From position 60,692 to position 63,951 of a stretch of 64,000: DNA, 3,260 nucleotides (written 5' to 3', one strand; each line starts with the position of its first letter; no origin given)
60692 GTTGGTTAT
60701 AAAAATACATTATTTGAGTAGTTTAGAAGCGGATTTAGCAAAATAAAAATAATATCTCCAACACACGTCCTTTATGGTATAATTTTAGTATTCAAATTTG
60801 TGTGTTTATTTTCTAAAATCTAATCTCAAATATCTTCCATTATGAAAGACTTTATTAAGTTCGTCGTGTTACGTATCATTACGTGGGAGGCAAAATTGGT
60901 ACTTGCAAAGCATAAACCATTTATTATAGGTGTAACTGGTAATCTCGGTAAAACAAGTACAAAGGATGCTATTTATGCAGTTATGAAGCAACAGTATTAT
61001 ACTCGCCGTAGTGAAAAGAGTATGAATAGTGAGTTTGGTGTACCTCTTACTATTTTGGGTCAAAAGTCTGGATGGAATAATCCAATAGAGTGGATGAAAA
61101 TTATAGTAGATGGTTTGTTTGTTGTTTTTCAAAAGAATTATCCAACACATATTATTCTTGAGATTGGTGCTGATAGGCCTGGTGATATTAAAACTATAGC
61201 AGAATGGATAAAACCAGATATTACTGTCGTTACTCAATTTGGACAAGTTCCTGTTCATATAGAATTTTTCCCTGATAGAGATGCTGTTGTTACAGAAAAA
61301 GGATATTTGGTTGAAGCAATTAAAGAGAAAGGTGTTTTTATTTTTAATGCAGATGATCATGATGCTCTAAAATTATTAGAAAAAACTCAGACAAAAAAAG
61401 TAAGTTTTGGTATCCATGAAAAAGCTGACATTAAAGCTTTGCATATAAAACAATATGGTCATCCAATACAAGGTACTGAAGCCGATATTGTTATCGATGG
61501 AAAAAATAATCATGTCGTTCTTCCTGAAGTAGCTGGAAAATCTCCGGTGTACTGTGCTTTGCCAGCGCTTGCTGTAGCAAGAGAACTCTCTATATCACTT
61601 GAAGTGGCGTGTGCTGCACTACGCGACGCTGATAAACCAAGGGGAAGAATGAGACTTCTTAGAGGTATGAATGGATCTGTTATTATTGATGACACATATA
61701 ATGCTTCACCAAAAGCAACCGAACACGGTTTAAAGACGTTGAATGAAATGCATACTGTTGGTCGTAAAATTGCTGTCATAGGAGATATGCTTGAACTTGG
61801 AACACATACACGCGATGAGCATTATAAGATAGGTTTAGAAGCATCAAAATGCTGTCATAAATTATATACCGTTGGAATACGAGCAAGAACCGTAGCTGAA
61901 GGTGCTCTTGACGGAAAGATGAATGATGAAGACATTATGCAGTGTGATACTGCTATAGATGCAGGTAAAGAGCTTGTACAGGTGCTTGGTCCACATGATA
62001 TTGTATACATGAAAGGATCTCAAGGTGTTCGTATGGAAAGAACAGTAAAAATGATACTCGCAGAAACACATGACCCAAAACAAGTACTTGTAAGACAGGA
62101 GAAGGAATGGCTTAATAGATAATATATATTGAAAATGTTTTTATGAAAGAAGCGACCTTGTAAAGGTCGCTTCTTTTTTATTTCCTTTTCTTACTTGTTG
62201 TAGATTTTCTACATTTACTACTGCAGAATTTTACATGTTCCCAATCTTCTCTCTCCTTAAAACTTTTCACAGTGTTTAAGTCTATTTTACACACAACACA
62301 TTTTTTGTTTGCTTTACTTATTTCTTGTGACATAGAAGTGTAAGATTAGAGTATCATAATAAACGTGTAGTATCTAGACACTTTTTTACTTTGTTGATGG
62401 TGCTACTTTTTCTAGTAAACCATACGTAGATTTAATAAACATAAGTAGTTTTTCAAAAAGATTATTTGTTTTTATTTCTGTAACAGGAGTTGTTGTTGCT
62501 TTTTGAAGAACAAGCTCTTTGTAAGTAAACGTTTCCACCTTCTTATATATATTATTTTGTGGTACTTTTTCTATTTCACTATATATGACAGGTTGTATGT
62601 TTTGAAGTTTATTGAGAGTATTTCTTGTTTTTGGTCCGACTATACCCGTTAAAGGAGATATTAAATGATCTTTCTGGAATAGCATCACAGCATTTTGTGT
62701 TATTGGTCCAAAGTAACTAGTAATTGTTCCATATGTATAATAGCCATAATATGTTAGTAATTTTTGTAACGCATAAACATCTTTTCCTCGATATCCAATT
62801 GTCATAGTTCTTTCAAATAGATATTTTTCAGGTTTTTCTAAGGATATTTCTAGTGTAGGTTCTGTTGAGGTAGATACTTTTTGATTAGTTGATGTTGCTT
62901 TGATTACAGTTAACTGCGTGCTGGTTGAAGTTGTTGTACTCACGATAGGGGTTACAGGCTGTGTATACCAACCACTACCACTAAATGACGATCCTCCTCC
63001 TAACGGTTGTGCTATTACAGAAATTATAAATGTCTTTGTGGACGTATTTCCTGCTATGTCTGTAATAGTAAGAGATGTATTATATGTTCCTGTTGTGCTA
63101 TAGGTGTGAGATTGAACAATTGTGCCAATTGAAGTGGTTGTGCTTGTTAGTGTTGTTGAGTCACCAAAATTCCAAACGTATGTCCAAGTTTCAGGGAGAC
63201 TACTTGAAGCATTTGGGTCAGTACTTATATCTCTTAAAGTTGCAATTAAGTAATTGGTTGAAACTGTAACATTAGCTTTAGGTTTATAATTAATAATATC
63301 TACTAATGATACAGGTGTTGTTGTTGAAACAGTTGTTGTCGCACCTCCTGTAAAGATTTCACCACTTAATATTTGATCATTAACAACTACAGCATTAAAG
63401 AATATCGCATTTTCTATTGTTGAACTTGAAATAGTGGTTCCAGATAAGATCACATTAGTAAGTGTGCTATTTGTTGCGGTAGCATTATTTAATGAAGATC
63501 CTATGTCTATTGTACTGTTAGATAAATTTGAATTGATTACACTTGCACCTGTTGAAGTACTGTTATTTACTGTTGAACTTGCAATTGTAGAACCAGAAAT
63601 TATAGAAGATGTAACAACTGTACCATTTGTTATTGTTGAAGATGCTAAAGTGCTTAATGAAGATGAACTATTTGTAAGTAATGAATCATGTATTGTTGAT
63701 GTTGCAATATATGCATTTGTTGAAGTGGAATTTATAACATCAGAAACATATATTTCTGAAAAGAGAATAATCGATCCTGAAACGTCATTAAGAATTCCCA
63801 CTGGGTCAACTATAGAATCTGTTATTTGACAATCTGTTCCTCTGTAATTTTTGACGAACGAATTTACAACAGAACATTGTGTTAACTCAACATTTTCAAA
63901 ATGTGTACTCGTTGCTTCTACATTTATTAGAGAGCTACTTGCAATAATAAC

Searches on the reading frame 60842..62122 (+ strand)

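Call 49: search_protein_families(library=pfam, proteins=[window:60842-62122:+], max_evalue=0.00001)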
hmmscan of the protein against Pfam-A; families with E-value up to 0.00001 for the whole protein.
window:60842-62122:+ (426 aa): 2 families
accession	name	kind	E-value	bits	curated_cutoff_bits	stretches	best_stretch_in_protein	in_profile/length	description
PF08245.18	Mur_ligase_M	-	3.1e-23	83.2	24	1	31-246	1-200/200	Mur ligase middle domain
PF02875.26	Mur_ligase_C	-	4.4e-17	63.5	28.4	1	268-393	1-126/127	Mur ligase, glutamate ligase domain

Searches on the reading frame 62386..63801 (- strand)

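Call 49: search_protein_families(library=pfam, proteins=[window:62386-63801:-], max_evalue=0.00001)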
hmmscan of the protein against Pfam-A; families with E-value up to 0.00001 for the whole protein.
window:62386-63801:- (471 aa): 3 families
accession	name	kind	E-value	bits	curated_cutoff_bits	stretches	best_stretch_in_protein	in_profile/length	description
PF01471.23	PG_binding_1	-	1.8e-14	54.1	23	1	338-396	1-57/57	Putative peptidoglycan binding domain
PF18911.6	PKD_4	-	8.7e-10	39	27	1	182-260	10-83/85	PKD domain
PF00801.26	PKD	-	7.3e-06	26.3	23.5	0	206-259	30-78/80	PKD domain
